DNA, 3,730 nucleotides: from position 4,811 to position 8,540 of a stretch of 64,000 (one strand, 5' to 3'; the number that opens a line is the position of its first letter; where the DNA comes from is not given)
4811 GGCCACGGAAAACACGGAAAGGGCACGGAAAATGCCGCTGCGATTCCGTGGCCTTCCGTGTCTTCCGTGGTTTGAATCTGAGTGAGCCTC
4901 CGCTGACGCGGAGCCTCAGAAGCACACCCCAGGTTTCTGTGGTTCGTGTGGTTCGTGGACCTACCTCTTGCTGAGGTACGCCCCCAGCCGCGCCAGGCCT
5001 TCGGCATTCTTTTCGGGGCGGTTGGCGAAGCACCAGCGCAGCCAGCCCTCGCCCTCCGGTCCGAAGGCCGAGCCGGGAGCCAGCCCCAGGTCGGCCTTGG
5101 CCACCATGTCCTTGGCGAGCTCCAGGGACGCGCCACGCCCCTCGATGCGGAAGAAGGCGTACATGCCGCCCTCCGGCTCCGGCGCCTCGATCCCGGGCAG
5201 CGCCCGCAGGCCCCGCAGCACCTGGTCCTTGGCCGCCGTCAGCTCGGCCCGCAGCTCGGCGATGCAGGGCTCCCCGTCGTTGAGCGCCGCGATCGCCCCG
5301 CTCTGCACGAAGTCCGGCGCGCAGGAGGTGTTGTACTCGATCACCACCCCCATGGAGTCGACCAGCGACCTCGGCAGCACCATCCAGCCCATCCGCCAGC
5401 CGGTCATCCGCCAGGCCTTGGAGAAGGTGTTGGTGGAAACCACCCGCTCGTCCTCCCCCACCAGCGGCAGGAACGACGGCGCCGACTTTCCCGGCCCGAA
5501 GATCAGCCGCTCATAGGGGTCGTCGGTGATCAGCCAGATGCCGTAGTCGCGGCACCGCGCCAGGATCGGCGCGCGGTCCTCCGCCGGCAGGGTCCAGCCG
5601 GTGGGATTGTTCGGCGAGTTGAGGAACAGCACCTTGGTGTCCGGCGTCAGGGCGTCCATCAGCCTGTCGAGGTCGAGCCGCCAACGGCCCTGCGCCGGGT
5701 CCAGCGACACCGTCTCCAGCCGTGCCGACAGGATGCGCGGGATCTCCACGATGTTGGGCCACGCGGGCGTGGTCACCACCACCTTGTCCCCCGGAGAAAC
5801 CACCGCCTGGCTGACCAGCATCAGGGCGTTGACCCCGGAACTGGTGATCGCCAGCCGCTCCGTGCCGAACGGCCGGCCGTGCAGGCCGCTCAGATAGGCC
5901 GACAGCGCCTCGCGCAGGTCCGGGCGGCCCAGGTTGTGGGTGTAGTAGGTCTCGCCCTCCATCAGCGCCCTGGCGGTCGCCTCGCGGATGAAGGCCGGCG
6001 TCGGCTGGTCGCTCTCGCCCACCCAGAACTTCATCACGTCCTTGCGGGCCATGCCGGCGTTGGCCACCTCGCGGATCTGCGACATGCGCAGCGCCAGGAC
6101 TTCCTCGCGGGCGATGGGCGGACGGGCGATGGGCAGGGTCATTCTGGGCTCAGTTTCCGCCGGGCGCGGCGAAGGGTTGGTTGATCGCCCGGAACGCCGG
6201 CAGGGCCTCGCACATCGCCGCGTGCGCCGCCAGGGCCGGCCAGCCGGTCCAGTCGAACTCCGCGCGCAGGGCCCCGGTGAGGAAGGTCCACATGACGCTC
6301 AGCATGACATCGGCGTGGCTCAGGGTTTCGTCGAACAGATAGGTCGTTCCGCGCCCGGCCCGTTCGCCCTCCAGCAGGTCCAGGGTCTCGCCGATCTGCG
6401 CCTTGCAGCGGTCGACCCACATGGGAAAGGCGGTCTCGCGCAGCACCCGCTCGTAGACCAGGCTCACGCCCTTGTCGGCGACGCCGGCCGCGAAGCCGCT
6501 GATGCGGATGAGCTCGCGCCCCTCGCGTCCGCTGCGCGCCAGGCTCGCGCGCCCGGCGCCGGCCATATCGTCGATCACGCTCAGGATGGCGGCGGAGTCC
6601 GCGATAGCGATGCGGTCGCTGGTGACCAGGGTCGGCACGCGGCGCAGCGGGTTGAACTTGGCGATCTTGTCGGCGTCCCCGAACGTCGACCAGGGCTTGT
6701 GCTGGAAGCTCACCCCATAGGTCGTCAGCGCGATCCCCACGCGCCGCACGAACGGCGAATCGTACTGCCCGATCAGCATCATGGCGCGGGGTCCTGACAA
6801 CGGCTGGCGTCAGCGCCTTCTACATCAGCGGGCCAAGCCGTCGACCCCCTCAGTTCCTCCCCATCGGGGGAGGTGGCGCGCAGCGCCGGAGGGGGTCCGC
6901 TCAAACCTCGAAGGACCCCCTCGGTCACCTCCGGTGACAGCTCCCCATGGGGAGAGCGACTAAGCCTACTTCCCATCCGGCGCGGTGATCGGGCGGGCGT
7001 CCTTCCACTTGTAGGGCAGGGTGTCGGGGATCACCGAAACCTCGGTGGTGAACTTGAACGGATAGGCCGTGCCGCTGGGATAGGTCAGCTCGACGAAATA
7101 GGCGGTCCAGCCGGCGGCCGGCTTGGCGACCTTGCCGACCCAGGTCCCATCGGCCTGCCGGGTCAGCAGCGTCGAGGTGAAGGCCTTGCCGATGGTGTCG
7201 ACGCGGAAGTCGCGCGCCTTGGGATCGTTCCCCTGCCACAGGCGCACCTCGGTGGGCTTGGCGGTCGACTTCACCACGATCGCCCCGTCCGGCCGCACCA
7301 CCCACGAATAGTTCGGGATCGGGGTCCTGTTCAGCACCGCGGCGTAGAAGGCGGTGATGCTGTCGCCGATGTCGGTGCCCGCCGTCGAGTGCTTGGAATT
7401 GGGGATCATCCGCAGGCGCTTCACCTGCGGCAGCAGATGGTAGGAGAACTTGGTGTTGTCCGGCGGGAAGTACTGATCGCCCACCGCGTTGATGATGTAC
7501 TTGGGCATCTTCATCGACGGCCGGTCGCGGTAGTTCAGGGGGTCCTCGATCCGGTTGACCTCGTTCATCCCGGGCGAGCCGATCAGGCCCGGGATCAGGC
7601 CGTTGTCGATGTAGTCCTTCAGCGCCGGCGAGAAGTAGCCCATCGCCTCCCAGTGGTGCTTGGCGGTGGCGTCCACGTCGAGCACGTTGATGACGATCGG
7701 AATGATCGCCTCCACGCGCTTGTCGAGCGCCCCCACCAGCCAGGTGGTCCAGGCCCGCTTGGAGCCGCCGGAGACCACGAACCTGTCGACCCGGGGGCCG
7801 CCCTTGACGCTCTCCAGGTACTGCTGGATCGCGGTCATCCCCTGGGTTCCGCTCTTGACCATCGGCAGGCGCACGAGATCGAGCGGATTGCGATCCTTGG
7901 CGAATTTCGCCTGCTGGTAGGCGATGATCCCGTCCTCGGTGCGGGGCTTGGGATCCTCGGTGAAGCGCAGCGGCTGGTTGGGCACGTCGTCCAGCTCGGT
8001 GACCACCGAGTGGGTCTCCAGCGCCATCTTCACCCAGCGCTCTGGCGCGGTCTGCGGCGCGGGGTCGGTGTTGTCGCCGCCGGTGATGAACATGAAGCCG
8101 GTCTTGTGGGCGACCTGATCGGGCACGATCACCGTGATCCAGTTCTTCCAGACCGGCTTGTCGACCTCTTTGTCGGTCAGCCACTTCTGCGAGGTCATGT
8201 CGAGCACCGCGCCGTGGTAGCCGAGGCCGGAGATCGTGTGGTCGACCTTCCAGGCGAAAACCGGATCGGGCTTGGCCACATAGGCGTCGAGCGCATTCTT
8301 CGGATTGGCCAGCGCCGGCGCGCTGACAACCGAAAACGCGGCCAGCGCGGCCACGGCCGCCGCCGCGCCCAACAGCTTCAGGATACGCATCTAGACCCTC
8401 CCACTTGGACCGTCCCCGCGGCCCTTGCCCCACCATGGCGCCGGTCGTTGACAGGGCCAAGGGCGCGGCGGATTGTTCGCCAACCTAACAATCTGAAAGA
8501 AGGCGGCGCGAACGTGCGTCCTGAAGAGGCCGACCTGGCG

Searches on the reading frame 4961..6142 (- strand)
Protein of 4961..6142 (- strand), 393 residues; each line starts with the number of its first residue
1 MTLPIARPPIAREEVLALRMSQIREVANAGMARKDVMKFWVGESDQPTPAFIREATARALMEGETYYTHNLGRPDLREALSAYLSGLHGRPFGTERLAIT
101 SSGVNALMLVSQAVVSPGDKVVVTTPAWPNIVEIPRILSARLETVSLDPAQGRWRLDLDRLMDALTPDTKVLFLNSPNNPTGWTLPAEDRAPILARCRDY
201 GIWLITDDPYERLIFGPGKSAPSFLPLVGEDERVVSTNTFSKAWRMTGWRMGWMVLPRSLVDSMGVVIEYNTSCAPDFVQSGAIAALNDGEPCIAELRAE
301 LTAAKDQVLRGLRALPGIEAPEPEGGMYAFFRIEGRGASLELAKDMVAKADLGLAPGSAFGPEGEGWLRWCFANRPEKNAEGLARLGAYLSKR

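Call 65: search_protein_families(library=pfam, proteins=[window:4961-6142:-], max_evalue=0.00001)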
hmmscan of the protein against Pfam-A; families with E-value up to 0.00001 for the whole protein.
window:4961-6142:- (393 aa): 3 families
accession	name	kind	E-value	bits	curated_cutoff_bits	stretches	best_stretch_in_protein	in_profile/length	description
PF00155.27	Aminotran_1_2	-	3.6e-53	181.5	19.7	1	34-384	1-358/361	Aminotransferase class I and II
PF00266.25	Aminotran_5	-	2.7e-06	27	21.5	1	100-207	67-175/371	Aminotransferase class-V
PF01053.26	Cys_Met_Meta_PP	-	3.2e-06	26.4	27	1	94-208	67-174/381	Cys/Met metabolism PLP-dependent enzyme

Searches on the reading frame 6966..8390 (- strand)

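Call 65: search_protein_families(library=pfam, proteins=[window:6966-8390:-], max_evalue=0.00001)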
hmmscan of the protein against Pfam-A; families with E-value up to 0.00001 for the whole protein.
window:6966-8390:- (474 aa): 1 family
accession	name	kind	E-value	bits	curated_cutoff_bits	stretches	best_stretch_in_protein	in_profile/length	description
PF10142.15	PhoPQ_related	-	1e-102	344.1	20.3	1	34-396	1-367/367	PhoPQ-activated pathogenicity-related protein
